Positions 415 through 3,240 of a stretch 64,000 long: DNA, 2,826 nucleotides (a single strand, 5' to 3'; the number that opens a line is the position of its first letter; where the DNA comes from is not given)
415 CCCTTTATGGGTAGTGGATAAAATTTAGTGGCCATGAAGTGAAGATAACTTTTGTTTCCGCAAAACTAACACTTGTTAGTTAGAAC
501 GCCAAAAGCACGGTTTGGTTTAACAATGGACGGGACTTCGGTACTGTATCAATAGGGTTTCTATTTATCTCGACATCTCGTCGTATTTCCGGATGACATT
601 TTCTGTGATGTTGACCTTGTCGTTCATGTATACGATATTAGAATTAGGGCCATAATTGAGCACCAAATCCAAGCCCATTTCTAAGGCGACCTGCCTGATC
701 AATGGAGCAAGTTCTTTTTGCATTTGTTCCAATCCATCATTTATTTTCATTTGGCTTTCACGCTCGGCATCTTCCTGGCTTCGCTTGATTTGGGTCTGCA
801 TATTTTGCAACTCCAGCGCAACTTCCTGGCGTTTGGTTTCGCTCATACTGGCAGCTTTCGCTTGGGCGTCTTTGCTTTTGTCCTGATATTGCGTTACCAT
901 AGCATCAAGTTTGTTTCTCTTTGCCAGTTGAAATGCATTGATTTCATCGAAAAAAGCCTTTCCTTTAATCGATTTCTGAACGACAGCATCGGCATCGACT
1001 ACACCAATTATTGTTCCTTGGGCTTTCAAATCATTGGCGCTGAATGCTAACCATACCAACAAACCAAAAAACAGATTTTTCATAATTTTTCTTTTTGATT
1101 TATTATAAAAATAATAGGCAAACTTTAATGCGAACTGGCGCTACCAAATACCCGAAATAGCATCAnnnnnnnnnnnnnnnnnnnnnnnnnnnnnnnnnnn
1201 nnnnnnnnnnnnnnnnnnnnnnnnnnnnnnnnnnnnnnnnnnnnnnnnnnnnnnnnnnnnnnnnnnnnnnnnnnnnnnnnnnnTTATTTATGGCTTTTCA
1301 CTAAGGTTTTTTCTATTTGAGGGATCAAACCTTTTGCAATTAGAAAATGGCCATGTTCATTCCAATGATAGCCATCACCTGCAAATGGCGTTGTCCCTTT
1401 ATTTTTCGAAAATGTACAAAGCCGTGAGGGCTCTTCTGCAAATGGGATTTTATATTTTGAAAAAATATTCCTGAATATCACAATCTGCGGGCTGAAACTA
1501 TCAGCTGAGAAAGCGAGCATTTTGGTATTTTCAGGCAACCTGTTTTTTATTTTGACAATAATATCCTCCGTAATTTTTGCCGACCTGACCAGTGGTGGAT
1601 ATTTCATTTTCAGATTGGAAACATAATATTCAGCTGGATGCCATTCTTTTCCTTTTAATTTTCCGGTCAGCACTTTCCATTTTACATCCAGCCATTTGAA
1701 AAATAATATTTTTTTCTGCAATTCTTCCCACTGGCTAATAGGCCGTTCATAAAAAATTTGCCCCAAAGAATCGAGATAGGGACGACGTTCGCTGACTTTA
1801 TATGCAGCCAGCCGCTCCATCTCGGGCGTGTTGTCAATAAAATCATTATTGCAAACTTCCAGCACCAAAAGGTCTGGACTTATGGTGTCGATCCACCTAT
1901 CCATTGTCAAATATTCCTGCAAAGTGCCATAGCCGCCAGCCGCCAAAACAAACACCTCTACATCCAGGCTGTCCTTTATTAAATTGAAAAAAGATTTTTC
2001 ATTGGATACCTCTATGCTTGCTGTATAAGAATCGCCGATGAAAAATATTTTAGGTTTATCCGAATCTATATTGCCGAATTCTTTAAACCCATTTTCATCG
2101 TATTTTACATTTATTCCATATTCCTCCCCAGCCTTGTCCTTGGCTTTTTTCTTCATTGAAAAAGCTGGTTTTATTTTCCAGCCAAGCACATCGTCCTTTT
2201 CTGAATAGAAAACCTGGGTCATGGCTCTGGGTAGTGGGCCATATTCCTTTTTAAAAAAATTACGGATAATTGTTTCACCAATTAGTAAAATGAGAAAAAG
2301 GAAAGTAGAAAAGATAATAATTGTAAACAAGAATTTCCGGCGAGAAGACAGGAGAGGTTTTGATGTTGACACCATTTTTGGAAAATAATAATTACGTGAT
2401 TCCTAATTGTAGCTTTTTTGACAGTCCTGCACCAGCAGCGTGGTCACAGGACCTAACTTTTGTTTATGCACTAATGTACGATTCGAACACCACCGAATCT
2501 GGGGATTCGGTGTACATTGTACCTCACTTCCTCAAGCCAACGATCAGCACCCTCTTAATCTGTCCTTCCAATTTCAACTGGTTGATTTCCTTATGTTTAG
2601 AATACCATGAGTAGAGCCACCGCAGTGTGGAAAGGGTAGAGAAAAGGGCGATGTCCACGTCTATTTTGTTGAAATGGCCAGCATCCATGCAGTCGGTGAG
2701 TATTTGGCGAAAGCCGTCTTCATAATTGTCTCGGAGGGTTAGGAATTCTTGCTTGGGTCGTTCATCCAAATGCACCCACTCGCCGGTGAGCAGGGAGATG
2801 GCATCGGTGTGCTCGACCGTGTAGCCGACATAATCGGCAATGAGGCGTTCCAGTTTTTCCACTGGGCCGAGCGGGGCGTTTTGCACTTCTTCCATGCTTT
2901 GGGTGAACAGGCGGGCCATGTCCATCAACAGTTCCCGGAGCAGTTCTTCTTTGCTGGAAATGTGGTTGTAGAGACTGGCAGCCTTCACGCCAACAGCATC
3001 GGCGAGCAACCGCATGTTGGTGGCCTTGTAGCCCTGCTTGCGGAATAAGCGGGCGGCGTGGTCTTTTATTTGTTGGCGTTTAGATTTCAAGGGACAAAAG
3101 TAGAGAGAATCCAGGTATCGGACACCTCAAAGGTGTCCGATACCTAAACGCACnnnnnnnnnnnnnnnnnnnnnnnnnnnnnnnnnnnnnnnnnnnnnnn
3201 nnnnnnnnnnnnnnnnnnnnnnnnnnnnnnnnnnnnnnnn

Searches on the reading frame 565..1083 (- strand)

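Call 50: search_protein_families(library=pfam, proteins=[window:565-1083:-])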
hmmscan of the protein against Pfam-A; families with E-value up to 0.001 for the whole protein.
window:565-1083:- (172 aa): 1 family
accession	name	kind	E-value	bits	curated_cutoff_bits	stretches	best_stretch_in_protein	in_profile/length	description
PF03938.19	OmpH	-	3.1e-22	79.8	32.4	1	26-166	2-140/141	Outer membrane protein (OmpH-like)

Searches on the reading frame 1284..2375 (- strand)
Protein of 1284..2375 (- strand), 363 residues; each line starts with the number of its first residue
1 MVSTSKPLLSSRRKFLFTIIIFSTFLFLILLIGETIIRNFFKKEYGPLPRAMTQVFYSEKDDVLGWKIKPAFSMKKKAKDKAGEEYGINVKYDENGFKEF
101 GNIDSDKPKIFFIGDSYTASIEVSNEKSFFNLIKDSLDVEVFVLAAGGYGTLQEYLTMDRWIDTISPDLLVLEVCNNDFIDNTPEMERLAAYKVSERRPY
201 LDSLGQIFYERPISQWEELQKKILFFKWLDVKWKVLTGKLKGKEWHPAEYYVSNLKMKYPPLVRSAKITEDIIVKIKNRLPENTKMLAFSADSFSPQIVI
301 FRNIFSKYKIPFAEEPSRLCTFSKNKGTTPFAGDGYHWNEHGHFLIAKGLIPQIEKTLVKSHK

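Call 50: search_protein_families(library=pfam, proteins=[window:1284-2375:-])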
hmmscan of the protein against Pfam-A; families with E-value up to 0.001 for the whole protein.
window:1284-2375:- (363 aa): 2 families
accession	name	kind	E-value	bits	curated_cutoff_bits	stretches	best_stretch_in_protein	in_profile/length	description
PF00657.28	Lipase_GDSL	-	7.3e-06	26.7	23.6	0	110-188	1-94/208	GDSL-like Lipase/Acylhydrolase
PF13472.12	Lipase_GDSL_2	-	9.9e-05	23.3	32.9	1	112-190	1-86/178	GDSL-like Lipase/Acylhydrolase family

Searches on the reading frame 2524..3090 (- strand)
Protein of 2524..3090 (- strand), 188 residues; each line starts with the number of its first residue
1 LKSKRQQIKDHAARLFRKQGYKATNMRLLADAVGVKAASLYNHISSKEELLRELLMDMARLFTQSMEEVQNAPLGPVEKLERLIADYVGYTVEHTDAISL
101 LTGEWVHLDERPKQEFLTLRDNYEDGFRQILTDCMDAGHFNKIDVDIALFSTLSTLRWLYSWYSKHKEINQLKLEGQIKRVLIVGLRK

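Call 50: search_protein_families(library=pfam, proteins=[window:2524-3090:-])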
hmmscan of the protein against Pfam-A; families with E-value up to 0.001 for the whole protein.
window:2524-3090:- (188 aa): 3 families
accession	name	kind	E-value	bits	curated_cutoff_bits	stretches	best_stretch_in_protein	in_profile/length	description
PF17932.6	TetR_C_24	-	7.3e-21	75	26.4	1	75-166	3-94/114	Tetracyclin repressor-like, C-terminal domain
PF00440.29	TetR_N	-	2.6e-13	50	24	1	10-54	3-47/47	Bacterial regulatory proteins, tetR family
PF17938.6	TetR_C_29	-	0.0001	22.9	26.2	1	76-145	1-73/119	Tetracyclin repressor-like, C-terminal domain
